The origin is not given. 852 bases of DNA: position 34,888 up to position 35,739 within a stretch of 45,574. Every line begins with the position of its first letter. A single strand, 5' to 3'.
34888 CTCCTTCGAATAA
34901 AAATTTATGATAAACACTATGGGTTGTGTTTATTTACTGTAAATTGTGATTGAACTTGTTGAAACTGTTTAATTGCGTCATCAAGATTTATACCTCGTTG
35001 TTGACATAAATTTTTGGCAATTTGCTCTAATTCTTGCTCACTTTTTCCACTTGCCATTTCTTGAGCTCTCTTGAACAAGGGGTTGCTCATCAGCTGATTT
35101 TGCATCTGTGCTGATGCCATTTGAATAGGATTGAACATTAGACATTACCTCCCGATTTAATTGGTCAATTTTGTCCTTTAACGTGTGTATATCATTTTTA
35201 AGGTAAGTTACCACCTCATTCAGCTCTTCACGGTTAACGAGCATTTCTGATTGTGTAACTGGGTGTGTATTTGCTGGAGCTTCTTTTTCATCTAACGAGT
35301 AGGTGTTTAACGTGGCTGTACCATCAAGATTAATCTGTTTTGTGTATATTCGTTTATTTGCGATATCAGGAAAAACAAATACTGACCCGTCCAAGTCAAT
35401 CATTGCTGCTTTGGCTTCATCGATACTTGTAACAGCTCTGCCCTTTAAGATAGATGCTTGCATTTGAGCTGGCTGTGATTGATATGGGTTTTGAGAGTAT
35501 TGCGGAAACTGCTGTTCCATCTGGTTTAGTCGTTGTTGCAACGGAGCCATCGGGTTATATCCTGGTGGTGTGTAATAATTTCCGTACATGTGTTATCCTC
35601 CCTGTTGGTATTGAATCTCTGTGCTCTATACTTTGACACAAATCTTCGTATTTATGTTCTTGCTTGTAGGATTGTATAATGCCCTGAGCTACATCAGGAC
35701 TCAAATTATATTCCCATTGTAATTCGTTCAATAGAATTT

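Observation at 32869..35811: Self-contained 7-gene operon of Cys-, Gln- and Asn-rich orphan proteins, including a C1q/BclA-C-like domain, in moron position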

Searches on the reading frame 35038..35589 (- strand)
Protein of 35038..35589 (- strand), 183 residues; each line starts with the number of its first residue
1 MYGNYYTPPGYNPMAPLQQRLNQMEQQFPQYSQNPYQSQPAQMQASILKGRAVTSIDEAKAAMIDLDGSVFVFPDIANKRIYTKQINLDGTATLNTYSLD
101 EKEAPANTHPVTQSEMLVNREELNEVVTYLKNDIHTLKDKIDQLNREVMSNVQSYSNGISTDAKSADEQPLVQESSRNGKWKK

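Call 8: search_protein_families(library=pfam, proteins=[window:35038-35589:-], max_evalue=1)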
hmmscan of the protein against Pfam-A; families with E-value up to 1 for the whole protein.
window:35038-35589:- (183 aa): 10 families
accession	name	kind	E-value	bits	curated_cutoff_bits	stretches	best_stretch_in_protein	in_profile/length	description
PF09177.16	STX6_10_61_N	-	0.00078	20.4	29.4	0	119-163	35-80/99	Syntaxin 6/10/61, N-terminal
PF12018.13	FAP206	-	0.012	15.4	33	1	91-157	28-95/272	Domain of unknown function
PF04102.17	SlyX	-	0.019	16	30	1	121-156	20-55/67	SlyX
PF06657.18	Cep57_MT_bd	-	0.026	15.4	31.3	1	113-157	3-47/77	Centrosome microtubule-binding domain of Cep57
PF07295.17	DUF1451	-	0.066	13.8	26.1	1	117-149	30-61/146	Zinc-ribbon containing domain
PF05531.17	NPV_P10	-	0.078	13.9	29.8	0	126-158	5-36/75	Nucleopolyhedrovirus P10 protein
PF03961.19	FapA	-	0.083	12.9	31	1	64-161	87-191/272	Flagellar Assembly Protein A beta solenoid domain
PF20042.4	DUF6444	-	0.087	13.9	27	0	114-165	12-58/85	Family of unknown function (DUF6444)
PF22813.1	TcaA_2nd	-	0.11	13.3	26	1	112-171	27-83/103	TcaA protein second domain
PF12443.13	AKNA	-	0.21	12.7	28.1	1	104-163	25-80/99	AT-hook-containing transcription factor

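Call 9: search_protein_families(library=phrogs, proteins=[window:35038-35589:-], max_evalue=0.1)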
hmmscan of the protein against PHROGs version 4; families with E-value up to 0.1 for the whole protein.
window:35038-35589:- (183 aa): 3 families
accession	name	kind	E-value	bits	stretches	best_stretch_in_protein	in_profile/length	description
phrog_21718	-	unknown function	9.1e-12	46.2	1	2-145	7-148/159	-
phrog_33816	-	unknown function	0.023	15.8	1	110-158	23-67/72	-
phrog_27552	-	unknown function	0.062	14.1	0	123-161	39-77/160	-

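Call 22: search_protein_families(library=ncbifam, proteins=[window:35038-35589:-], max_evalue=1)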
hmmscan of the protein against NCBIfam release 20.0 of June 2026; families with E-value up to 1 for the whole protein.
window:35038-35589:- (183 aa): 6 families
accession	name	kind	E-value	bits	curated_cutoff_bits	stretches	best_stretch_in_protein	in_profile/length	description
NF033885.1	conj_TraP_IncI1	equivalog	0.015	15.1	135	1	112-170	87-144/217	conjugal transfer protein TraP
NF041007.1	cell_div_CdvA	equivalog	0.034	13.5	350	1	109-156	108-155/235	cell division protein CdvA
TIGR04211.1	SH3_and_anchor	equivalog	0.052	13.1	65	1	113-169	54-111/198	TIGR04211 family SH3 domain-containing protein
NF040878.1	SE1561_fam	subfamily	0.056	13.4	40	1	125-149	3-27/46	SE1561 family protein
NF005894.0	PRK07857.1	equivalog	0.1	12.5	73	1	111-154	7-50/106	chorismate mutase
NF041291.1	StbC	equivalog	0.16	12.3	100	1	112-168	25-78/122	plasmid stabilization protein StbC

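Call 44: search_solved_structures(query=A3, max_evalue=10, show_alignments=2)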
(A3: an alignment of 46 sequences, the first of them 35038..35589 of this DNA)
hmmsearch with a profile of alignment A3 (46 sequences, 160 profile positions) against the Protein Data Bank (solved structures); distinct sequences matched with E-value up to 10: 34.
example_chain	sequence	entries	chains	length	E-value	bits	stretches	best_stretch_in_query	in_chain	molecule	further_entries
7c2f_B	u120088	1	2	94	0.28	14.3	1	54-81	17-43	Gelsolin-like domain-containing protein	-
9s7g_E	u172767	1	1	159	0.33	14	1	19-61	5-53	Sperm acrosome-associated protein 9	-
8i7o_YI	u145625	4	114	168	0.34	14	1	19-61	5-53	Sperm acrosome-associated protein 9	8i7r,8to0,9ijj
6qgi_A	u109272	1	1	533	0.91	12.6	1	77-139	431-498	VP5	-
1yg2_A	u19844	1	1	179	1.3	12.1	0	50-88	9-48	gene activator AphA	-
9had_C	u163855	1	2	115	1.4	12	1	109-142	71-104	DerF21_binder10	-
9rgy_A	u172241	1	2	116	1.5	11.9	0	121-142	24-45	sc-apCC3-CW-0NTT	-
1fj1_E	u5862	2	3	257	1.5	11.9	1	51-78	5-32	OUTER SURFACE PROTEIN A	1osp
9tlt_A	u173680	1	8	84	1.6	11.9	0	110-139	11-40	Sc-apCC-2-KLHL20-4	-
7t25_E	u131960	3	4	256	1.7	11.7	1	51-78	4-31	Outer surface protein A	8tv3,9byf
4psl_A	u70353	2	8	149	1.8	11.7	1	90-141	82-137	ssDNA binding protein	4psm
9rux_A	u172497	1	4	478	1.8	11.6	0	92-136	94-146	Disrupted in schizophrenia 1 homolog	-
6q22_A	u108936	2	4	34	1.9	11.6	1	119-142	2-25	Coiled-coil Trimer with Glu:Aminobutyric acid:Lys Triad | peptide with Glu:Ala:Lys triad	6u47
2pms_C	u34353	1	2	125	2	11.5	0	110-141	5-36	PNEUMOCOCCAL SURFACE PROTEIN A (PSPA)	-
3vop_A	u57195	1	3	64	2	11.5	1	104-152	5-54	Protein A27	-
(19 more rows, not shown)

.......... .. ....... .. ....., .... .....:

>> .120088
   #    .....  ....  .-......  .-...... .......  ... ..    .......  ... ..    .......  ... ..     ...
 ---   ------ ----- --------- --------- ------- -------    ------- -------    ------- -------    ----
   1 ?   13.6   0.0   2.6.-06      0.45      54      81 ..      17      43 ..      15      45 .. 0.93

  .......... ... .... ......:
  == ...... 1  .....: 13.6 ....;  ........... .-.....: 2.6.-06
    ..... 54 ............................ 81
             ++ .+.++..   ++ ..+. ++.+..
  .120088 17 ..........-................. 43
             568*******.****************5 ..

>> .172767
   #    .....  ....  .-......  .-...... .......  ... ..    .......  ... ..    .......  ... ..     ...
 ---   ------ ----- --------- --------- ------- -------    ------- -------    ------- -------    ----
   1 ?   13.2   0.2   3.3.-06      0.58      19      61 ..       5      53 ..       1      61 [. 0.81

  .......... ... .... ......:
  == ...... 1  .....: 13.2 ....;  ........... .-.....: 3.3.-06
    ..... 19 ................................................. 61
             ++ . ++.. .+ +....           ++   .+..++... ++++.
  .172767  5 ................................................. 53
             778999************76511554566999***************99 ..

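Call 50: find_homologous_proteins(query=window:35038-35589:-, max_evalue=0.001)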
Query window:35038-35589:- (183 aa): 1139 proteins with E <= 0.001 among 1256 candidates; the best 120 are listed.
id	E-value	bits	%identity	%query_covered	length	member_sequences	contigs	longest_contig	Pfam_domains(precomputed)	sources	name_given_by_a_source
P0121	1.9e-113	394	99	100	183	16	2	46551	-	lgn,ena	-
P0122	1.7e-75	270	71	100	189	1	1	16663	-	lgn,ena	-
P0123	1.7e-72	261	73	100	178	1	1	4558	-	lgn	-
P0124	2.4e-53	198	61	95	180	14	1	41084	-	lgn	-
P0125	4.5e-53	197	62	95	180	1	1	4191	-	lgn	-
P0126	7.5e-53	197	62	95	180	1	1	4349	-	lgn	-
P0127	1.5e-52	196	61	95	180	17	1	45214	-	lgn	-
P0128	2.2e-52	195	61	95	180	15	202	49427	-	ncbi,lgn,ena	-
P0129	2.6e-49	185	56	100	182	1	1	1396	-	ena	-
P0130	2.5e-48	182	56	100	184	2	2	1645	-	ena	-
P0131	5.0e-48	181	58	93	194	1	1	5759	-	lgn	-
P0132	7.4e-41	158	61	82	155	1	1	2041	-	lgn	-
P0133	2.4e-39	153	57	83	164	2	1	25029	-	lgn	-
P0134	1.3e-38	150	53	89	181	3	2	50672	-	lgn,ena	-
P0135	4.4e-36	142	48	92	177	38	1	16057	-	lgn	-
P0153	2.2e-33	133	46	96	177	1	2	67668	-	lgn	-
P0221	3.2e-30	123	56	72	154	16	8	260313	-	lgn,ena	-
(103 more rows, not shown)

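Call 60: predict_structure(alignment_id=A7)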
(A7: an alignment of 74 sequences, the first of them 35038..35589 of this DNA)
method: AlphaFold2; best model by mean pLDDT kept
length: 183 residues; sequences in the alignment: 74
mean_pLDDT: 65.7   pTM: 0.31
mean pLDDT of the five models: 65.7, 63.9, 62.5, 60.9, 60.1
residues with pLDDT >= 90: 27; 70-90: 60; 50-70: 31; < 50: 65
segments of 3 or more residues with pLDDT < 50: 1-4, 6-11, 32-45, 104-115, 154-180
pLDDT, mean of each block of 10 residues (from residue 1): 44 60 66 41 55 88 84 90 89 88 45 55 86 90 77 47 39 44 47
secondary structure, 60 per line:
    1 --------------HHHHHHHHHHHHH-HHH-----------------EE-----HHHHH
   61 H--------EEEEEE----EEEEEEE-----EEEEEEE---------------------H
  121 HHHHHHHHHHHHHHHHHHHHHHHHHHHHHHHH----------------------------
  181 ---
elements in order: H15-27 H56-61 E70-75 E80-86 E92-98 H120-152

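Call 63: fold_search(model_id=the predicted structure, library=pdb)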
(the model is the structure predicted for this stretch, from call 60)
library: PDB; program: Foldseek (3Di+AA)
matches with E <= 10: 768; with E <= 0.001: 0
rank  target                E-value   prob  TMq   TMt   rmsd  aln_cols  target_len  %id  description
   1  5kew_E                1.6e-01  0.93  0.16  0.31   2.4        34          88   18  Vibrio parahaemolyticus VtrA/VtrC complex bound to the bile salt taurodeoxycholate (released 2016-07-20)
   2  1dgm                  1.7e-01  0.77  0.16  0.09   4.7        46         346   13  CRYSTAL STRUCTURE OF ADENOSINE KINASE FROM TOXOPLASMA GONDII (released 2000-11-29)
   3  7m3p_B                2.2e-01  0.63  0.18  0.20  10.9       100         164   18  Xrcc4-Spc110p(164-207) fusion (released 2021-05-12)
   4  5kev_A                2.4e-01  0.51  0.16  0.31  16.3        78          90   17  Vibrio parahaemolyticus VtrA/VtrC complex (released 2016-07-20)
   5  5kew_A                3.1e-01  0.44  0.16  0.31  16.2        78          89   17  Vibrio parahaemolyticus VtrA/VtrC complex bound to the bile salt taurodeoxycholate (released 2016-07-20)
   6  5wlz_D                3.3e-01  0.51  0.18  0.17  11.5       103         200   16  Crystal Structure of Amino Acids 1677-1758 of Human Beta Cardiac Myosin Fused to Xrcc4 (released 2017-08-23)
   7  8bao_A                3.5e-01  0.77  0.18  0.09   6.8        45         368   18  Dysgonamonadaceae bacterium CRISPR ancillary nuclease 2 (released 2022-11-30)
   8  2a9y                  3.5e-01  0.75  0.15  0.08   4.5        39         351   13  Crystal structure of T. gondii adenosine kinase complexed with N6-dimethyladenosine (released 2006-07-11)
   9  2abs                  4.9e-01  0.75  0.15  0.09   4.4        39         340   13  Crystal structure of T. gondii adenosine kinase complexed with AMP-PCP (released 2006-01-24)
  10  5ngm_Av               6.3e-01  0.41  0.23  0.26  13.5        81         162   17  2.9S structure of the 70S ribosome composing the S. aureus 100S complex (released 2017-10-04)
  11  1a81_A                6.7e-01  0.28  0.22  0.17  13.4       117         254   12  CRYSTAL STRUCTURE OF THE TANDEM SH2 DOMAIN OF THE SYK KINASE BOUND TO A DUALLY TYROSINE-PHOSPHORYLATED ITAM (released 1998-10-21)
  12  7sa7_C                7.2e-01  0.69  0.24  0.20   3.5        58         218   10  Crystal structure of the apo SH2 domains of Syk (released 2021-10-13)
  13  3gyx_B                7.2e-01  0.18  0.16  0.18  18.7       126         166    9  Crystal structure of adenylylsulfate reductase from Desulfovibrio gigas (released 2009-12-15)
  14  2dka_A                7.7e-01  0.57  0.17  0.06   2.2        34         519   15  Crystal structure of N-acetylglucosamine-phosphate mutase, a member of the alpha-D-phosphohexomutase superfamily, in t (released 2006-05-16)
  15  3q4f_C                7.7e-01  0.54  0.19  0.22   9.6        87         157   14  Crystal structure of xrcc4/xlf-cernunnos complex (released 2011-08-03)
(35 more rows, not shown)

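Call 66: find_encoding_contigs(protein=P0221, flank=10000, max_places=3)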
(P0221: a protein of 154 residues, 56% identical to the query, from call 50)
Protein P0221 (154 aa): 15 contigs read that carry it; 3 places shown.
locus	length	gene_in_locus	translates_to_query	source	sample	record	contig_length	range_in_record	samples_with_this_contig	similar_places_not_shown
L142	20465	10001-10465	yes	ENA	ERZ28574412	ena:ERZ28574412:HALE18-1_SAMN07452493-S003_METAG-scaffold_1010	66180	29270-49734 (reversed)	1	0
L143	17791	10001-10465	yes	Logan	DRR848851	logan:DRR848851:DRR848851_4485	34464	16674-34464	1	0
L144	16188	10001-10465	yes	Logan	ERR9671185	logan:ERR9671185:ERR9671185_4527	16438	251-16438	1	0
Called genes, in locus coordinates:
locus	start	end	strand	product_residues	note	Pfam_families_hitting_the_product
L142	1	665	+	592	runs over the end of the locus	-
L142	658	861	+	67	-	PF05489:Phage_tail_X (weak)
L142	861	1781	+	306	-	PF05954:Phage_GPD (weak)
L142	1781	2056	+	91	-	-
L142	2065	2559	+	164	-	-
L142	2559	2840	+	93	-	-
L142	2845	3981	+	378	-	PF04865:Baseplate_J, PF26078:Baseplate_J_M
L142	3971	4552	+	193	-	PF09684:Tail_P2_I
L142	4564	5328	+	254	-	-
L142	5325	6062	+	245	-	-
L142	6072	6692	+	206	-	-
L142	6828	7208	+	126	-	-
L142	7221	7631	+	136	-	-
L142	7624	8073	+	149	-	-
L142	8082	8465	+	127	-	-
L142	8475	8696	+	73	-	PF04531:Phage_holin_1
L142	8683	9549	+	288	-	PF01183:Glyco_hydro_25, PF01471:PG_binding_1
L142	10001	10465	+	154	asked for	-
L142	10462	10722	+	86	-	-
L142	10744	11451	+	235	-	-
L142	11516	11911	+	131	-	-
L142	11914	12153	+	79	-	-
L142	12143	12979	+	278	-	-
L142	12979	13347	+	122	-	-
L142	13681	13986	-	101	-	PF05437:AzlD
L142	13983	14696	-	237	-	PF03591:AzlC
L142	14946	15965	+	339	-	PF06925:MGDG_synth, PF13692:Glyco_trans_1_4 (faint), PF04101:Glyco_tran_28_C, PF00534:Glycos_transf_1 (weak)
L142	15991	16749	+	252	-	PF01522:Polysacc_deac_1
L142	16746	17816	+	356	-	PF03706:LPG_synthase_TM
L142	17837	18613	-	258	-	PF00378:ECH_1, PF16113:ECH_2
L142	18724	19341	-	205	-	PF04263:TPK_catalytic, PF04265:TPK_B1_binding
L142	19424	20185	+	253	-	PF06161:DUF975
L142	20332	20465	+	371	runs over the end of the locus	-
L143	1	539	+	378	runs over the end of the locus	PF04865:Baseplate_J, PF26078:Baseplate_J_M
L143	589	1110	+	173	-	PF09684:Tail_P2_I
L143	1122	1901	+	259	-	-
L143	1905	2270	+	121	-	-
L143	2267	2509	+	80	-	-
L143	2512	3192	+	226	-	-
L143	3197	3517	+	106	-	-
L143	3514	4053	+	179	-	-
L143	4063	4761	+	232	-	-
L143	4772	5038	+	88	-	-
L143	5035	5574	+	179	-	-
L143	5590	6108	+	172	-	-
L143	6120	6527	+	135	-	-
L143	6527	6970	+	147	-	-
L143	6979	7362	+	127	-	-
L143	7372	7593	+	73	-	PF04531:Phage_holin_1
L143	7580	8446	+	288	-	PF01183:Glyco_hydro_25, PF01471:PG_binding_1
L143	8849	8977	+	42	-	-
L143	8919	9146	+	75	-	-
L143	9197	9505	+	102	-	-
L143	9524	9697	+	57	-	PF01381:HTH_3 (weak)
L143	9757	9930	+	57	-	-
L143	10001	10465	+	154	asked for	-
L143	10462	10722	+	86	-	-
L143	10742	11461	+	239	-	-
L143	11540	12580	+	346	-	-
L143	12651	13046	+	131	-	-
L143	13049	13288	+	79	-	-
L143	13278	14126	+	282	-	-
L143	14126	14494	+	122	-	-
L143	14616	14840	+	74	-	-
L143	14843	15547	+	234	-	-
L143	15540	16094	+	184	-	PF00847:AP2 (weak)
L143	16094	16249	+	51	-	PF21983:NikA-like (weak)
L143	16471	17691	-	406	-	PF14657:Arm-DNA-bind_4, PF14659:Phage_int_SAM_3, PF00589:Phage_integrase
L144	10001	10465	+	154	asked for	-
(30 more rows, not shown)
